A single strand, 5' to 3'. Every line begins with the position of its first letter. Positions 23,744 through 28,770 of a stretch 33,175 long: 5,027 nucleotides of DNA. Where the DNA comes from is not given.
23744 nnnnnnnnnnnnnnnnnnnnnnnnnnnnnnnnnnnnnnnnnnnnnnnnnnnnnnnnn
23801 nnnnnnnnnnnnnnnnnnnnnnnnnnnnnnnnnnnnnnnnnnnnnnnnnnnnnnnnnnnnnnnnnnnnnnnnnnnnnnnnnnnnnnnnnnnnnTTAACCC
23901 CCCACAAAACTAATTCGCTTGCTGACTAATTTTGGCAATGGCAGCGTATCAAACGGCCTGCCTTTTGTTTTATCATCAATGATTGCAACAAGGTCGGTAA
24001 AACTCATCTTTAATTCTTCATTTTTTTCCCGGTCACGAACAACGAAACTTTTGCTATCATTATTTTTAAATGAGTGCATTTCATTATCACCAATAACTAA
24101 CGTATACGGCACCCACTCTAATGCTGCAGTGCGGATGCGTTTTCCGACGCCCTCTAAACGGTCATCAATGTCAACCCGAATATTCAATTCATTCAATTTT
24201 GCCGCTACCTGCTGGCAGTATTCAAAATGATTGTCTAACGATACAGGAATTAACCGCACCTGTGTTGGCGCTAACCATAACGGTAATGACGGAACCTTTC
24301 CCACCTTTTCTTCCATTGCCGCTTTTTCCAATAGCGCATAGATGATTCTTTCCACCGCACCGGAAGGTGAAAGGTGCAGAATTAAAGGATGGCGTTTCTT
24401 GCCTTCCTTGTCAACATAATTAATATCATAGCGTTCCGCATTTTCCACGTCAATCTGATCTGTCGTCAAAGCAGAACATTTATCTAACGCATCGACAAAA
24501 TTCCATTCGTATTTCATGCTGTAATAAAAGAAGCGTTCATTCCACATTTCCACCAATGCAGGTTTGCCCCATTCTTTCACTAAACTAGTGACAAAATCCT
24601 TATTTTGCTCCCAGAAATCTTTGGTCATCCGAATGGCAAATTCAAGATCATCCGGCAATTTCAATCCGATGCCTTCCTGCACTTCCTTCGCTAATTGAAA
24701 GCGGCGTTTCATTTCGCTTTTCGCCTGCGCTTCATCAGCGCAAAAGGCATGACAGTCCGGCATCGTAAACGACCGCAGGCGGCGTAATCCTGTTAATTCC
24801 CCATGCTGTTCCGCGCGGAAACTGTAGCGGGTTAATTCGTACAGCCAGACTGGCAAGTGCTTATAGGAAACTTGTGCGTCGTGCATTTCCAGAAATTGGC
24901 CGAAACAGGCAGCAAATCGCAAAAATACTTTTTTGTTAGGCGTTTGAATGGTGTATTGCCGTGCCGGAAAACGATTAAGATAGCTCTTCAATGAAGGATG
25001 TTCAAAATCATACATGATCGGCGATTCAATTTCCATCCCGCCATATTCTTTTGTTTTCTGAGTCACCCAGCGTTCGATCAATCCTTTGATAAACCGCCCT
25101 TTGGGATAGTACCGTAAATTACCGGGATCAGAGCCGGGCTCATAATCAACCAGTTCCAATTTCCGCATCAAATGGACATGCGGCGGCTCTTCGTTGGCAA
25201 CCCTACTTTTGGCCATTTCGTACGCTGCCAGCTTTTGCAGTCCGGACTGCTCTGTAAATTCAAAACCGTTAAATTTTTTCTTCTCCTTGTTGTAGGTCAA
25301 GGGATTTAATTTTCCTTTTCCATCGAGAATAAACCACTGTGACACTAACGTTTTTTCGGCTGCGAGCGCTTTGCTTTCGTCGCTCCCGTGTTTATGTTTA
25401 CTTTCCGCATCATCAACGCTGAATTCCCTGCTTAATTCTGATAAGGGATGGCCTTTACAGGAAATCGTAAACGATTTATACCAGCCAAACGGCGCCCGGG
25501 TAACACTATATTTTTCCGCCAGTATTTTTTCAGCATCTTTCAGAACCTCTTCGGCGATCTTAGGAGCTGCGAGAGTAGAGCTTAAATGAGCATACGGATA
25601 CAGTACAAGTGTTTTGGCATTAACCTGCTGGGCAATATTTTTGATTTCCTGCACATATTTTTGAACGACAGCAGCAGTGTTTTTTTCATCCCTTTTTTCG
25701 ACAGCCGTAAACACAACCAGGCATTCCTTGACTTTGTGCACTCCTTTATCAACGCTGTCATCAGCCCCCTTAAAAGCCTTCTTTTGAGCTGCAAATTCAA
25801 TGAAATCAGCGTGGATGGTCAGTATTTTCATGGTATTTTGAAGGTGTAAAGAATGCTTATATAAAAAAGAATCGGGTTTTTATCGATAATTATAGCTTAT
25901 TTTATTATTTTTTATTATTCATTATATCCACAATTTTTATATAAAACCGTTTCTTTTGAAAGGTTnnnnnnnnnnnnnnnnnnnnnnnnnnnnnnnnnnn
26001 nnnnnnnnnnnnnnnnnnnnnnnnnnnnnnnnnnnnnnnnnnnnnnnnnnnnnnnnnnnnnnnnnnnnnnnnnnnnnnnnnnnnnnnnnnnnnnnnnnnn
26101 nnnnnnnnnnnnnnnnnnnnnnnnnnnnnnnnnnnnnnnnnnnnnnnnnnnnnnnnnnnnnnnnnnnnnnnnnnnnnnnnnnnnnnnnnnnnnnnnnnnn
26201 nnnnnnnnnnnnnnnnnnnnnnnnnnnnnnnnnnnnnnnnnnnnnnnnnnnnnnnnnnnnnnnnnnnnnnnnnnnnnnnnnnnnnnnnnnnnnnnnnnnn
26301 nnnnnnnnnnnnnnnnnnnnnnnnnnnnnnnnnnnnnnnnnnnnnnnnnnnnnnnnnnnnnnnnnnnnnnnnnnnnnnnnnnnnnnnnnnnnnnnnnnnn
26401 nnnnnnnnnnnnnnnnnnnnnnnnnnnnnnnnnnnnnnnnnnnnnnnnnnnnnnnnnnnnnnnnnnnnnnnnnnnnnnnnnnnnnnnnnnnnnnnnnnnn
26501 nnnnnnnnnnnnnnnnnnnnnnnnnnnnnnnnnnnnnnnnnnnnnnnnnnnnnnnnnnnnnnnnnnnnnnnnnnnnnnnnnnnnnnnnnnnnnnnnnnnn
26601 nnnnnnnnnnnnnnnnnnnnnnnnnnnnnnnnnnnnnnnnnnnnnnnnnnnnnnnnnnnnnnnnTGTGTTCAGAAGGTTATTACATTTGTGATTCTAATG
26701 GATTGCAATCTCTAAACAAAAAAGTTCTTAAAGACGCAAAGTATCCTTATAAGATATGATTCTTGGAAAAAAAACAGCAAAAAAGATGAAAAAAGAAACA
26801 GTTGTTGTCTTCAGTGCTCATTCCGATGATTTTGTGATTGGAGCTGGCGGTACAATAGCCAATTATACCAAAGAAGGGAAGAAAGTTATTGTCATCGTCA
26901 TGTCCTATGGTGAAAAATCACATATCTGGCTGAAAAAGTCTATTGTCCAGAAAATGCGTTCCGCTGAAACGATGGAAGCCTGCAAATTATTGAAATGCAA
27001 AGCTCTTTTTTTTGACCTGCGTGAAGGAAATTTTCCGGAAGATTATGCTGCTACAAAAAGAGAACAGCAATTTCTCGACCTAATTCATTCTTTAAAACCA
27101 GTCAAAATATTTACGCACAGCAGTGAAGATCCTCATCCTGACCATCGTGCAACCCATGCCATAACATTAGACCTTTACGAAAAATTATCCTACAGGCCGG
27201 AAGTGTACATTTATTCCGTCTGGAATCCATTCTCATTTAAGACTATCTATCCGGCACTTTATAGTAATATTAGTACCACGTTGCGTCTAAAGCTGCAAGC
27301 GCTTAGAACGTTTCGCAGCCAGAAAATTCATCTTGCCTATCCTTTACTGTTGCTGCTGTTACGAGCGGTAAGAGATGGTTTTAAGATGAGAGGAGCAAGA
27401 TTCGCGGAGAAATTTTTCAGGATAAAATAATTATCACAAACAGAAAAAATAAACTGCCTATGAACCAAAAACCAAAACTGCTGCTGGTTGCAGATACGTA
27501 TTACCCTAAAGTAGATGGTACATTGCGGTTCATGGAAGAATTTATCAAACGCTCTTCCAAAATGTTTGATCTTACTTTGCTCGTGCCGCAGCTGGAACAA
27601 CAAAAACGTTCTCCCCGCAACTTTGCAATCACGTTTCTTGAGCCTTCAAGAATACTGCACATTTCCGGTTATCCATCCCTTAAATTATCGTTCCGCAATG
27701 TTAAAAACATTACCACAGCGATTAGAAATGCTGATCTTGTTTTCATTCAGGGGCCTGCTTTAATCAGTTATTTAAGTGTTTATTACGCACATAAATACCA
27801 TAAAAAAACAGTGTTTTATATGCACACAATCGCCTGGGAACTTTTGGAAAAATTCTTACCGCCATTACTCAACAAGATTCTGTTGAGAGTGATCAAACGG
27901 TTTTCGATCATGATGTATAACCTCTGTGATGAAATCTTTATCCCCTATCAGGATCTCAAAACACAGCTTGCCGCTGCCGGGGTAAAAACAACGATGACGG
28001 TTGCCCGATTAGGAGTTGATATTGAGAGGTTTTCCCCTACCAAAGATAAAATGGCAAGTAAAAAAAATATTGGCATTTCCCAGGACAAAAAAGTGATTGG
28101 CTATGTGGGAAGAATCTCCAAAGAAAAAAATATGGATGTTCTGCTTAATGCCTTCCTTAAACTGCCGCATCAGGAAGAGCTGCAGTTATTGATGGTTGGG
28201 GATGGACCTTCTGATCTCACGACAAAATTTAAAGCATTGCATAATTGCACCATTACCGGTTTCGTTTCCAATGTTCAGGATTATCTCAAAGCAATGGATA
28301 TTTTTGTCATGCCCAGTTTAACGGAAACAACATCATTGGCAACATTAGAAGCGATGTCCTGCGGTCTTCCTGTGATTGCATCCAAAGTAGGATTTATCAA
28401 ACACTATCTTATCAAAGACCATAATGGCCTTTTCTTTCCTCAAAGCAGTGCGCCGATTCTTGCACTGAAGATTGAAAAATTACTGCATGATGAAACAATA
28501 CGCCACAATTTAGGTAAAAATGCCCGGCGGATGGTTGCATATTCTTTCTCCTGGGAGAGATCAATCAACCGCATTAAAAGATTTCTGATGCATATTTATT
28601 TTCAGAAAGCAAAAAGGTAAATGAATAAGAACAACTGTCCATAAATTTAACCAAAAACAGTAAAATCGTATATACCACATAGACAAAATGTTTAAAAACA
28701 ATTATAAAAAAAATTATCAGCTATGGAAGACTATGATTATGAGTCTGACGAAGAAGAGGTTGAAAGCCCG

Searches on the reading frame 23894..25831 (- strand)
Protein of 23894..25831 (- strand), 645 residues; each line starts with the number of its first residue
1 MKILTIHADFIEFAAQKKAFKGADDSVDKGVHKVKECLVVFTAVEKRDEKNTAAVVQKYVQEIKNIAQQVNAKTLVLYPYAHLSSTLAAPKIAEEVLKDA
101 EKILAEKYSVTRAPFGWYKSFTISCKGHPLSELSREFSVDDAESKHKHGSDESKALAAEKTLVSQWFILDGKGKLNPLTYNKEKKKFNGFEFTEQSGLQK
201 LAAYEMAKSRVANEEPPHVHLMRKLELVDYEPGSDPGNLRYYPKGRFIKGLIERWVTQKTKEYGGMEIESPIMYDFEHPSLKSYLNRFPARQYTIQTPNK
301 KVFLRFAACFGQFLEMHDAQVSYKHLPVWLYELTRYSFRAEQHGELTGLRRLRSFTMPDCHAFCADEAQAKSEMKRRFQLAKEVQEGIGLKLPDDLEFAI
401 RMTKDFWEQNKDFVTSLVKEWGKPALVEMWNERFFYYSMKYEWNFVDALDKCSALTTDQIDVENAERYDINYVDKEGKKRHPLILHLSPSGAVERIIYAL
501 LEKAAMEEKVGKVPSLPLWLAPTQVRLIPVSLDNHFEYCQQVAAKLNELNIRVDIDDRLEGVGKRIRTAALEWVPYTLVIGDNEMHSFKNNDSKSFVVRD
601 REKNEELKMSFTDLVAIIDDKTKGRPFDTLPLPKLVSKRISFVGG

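Call 8: search_protein_families(library=pfam, proteins=[window:23894-25831:-], max_evalue=0.001)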
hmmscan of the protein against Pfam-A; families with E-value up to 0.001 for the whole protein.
window:23894-25831:- (645 aa): 3 families
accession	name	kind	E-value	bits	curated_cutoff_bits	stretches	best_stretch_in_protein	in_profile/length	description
PF08915.16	tRNA-Thr_ED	-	1.8e-50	171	30.2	1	1-136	1-136/137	Archaea-specific editing domain of threonyl-tRNA synthetase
PF00587.30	tRNA-synt_2b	-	3.1e-19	70.1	29.3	1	293-503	1-178/179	tRNA synthetase class II core domain (G, H, P, S and T)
PF03129.25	HGTP_anticodon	-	1.6e-18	67.1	21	1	524-619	1-92/94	Anticodon binding domain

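Call 9: search_protein_families(library=ncbifam, proteins=[window:23894-25831:-], max_evalue=0.00001)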
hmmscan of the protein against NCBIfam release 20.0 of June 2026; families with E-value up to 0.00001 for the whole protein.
window:23894-25831:- (645 aa): 9 families
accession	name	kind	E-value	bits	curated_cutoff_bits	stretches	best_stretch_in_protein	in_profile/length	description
NF003068.0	PRK03991.1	equivalog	1.5e-241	803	484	1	1-642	1-612/613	threonine--tRNA ligase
TIGR00418.1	thrS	equivalog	3.7e-144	481.7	383.65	1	33-620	16-563/565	threonine--tRNA ligase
NF011500.0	PRK14938.1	equivalog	2.5e-62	211.1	362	2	1-138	1-134/387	Ser-tRNA(Thr) hydrolase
TIGR00408.1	proS_fam_I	equivalog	3.5e-15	55.9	437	1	464-618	231-377/475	proline--tRNA ligase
TIGR00389.1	glyS_dimeric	equivalog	4.8e-14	51.8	243.3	1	465-621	411-564/565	glycine--tRNA ligase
NF006625.0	PRK09194.1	equivalog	1.1e-13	51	558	1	468-616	419-556/559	proline--tRNA ligase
NF008979.1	PRK12325.1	exception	1.7e-12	46.9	550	0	492-617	318-435/437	proline--tRNA ligase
NF003211.1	PRK04173.1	equivalog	5.4e-12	45.3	312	1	292-617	153-453/454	glycine--tRNA ligase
TIGR00409.1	proS_fam_II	equivalog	1.7e-11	43.7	306.7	0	321-390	123-190/568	proline--tRNA ligase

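Call 30: find_homologous_proteins(query=window:23894-25831:-, max_evalue=1e-50)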
Query window:23894-25831:- (645 aa): 8000 proteins with E <= 1e-50 among 8000 candidates; the best 120 are listed.
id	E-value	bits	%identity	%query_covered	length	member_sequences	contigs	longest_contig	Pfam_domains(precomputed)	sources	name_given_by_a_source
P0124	0.0e+0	1481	100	100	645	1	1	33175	PF03129.26,PF08915.17,PF00587.31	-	-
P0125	0.0e+0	1107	74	100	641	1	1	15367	PF03129.26,PF08915.17,PF00587.31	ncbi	-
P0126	0.0e+0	1081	72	100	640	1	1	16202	PF03129.26,PF08915.17,PF00587.31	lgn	-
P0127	0.0e+0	1067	71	100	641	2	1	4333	PF03129.26,PF08915.17,PF00587.31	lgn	-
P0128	0.0e+0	1067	70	100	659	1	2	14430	PF03129.26,PF08915.17,PF00587.31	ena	-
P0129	0.0e+0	1064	72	100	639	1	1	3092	PF03129.26,PF08915.17,PF00587.31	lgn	-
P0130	0.0e+0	1063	71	100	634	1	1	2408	PF03129.26,PF08915.17,PF00587.31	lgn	-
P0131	0.0e+0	1060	72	100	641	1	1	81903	PF03129.26,PF08915.17,PF00587.31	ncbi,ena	-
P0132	0.0e+0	1060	70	100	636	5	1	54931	PF03129.26,PF08915.17,PF00587.31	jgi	-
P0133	0.0e+0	1054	69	100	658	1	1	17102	PF03129.26,PF08915.17,PF00587.31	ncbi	-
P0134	0.0e+0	1050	69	100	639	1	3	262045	PF03129.26,PF08915.17,PF00587.31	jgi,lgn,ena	jgi:threonyl-tRNA synthetase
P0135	0.0e+0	1047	71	100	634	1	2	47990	PF03129.26,PF08915.17,PF00587.31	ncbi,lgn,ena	-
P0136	0.0e+0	1045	72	100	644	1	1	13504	PF03129.26,PF08915.17,PF00587.31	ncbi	-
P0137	0.0e+0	1036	70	100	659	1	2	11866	PF03129.26,PF08915.17,PF00587.31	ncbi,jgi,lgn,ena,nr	ncbi:threonine--tRNA ligase [Candidatus Woesearchaeota archaeon CG10_big_fil_rev_8_21_14_0_10_36_11]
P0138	0.0e+0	1034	71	100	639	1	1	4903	PF03129.26,PF08915.17,PF00587.31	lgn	-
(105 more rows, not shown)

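Call 31: find_encoding_contigs(protein=P0125, flank=10000, max_places=2)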
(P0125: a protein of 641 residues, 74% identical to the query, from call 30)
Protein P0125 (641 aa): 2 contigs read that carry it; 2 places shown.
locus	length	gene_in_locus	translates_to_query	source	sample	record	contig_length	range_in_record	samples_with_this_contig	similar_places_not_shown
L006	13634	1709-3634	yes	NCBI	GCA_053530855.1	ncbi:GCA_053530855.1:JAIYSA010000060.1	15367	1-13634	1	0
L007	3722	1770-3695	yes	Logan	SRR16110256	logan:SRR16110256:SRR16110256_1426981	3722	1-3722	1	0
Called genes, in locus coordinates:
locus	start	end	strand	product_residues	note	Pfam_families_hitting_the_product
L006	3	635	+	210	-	?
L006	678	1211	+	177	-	-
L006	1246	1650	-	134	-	-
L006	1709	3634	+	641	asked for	PF08915:tRNA-Thr_ED, PF00587:tRNA-synt_2b, PF03129:HGTP_anticodon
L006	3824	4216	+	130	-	-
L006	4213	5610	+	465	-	-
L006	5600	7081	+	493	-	-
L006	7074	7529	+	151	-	-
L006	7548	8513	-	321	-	-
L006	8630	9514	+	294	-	-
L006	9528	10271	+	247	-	-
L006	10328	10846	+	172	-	-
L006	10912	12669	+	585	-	-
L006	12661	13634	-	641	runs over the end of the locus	PF00270:DEAD, PF01637:ATPase_2 (faint), PF04851:ResIII, PF20720:nSTAND3 (faint), PF22527:DEXQc_Suv3 (weak), PF00271:Helicase_C (faint), PF08148:DSHCT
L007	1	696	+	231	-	?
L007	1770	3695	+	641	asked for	PF08915:tRNA-Thr_ED, PF00587:tRNA-synt_2b, PF03129:HGTP_anticodon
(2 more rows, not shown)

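Call 32: find_encoding_contigs(protein=P0126, flank=10000, max_places=2)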
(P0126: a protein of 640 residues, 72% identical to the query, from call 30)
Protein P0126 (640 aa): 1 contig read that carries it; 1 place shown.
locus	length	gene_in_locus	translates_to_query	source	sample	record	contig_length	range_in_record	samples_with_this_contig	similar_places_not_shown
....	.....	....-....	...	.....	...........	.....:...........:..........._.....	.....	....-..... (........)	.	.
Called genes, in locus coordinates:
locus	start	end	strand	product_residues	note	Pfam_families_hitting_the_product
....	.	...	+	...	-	?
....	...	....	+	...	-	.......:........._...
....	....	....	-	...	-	-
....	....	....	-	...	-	-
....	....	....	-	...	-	-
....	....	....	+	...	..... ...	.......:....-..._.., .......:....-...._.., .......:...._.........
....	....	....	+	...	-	-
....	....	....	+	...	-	-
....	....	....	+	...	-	-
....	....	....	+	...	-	-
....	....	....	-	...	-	-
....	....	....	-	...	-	-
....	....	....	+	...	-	-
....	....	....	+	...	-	-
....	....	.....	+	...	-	-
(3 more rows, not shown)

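Call 33: find_encoding_contigs(protein=P0131, flank=10000, max_places=2)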
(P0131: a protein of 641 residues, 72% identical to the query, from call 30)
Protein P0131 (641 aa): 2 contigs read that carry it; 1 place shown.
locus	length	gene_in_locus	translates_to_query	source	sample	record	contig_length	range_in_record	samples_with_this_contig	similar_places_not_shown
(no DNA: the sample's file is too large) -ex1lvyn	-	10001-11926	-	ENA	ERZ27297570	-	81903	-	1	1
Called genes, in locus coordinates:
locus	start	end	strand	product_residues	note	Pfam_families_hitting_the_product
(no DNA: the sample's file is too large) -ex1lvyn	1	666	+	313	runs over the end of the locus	PF07091:FmrO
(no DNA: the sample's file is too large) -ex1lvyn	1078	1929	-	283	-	PF00583:Acetyltransf_1 (weak), PF13508:Acetyltransf_7 (weak)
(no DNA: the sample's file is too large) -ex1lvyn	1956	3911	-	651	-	PF18765:Polbeta (faint)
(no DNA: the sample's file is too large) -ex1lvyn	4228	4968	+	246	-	-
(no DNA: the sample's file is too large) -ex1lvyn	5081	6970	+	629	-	PF02518:HATPase_c (weak), PF13589:HATPase_c_3, PF01119:DNA_mis_repair, PF08676:MutL_C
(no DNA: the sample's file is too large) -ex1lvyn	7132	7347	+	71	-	-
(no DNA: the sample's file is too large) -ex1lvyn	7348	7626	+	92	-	-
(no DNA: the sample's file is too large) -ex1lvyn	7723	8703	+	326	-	PF01699:Na_Ca_ex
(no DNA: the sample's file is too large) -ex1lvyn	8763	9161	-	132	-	-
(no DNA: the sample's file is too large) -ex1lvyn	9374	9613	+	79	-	PF10884:DUF2683 (weak)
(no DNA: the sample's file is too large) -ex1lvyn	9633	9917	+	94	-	-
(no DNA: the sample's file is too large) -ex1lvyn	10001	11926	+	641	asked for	PF08915:tRNA-Thr_ED, PF00587:tRNA-synt_2b, PF03129:HGTP_anticodon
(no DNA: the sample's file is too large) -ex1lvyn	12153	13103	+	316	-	-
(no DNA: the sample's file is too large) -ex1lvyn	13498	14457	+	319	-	-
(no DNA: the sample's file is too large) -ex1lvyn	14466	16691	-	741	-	-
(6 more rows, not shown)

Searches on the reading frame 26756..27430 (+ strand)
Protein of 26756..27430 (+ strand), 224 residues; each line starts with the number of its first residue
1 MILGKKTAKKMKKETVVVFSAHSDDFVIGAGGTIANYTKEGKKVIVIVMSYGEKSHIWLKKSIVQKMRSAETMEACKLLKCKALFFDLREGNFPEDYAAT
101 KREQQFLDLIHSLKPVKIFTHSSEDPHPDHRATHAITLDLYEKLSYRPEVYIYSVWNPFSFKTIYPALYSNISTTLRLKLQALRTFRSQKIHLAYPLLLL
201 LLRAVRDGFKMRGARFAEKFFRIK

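Call 8: search_protein_families(library=pfam, proteins=[window:26756-27430:+], max_evalue=0.001)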
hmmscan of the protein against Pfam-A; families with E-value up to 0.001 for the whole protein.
window:26756-27430:+ (224 aa): 1 family
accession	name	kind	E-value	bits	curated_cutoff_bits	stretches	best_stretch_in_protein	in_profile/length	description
PF02585.22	PIG-L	-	5.4e-25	88.8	28.2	1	17-139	1-127/129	GlcNAc-PI de-N-acetylase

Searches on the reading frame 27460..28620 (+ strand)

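Call 8: search_protein_families(library=pfam, proteins=[window:27460-28620:+], max_evalue=0.001)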
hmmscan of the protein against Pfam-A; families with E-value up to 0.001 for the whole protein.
window:27460-28620:+ (386 aa): 5 families
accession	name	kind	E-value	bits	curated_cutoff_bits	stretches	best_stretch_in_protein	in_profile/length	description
PF00534.26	Glycos_transf_1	-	4.7e-39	134.1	26.4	1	199-357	4-171/172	Glycosyl transferases group 1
PF13692.12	Glyco_trans_1_4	-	2.1e-33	116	27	1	211-344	2-142/142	Glycosyl transferases group 1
PF13439.12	Glyco_transf_4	-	9.7e-11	42.4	28.5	1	20-190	3-170/170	Glycosyltransferase Family 4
PF20706.3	GT4-conflict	-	1.5e-05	24.6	26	1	216-310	203-313/385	Family 4 Glycosyltransferase in conflict systems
PF13524.12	Glyco_trans_1_2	-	2.2e-05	24.9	25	1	288-372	60-142/144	Glycosyl transferase-like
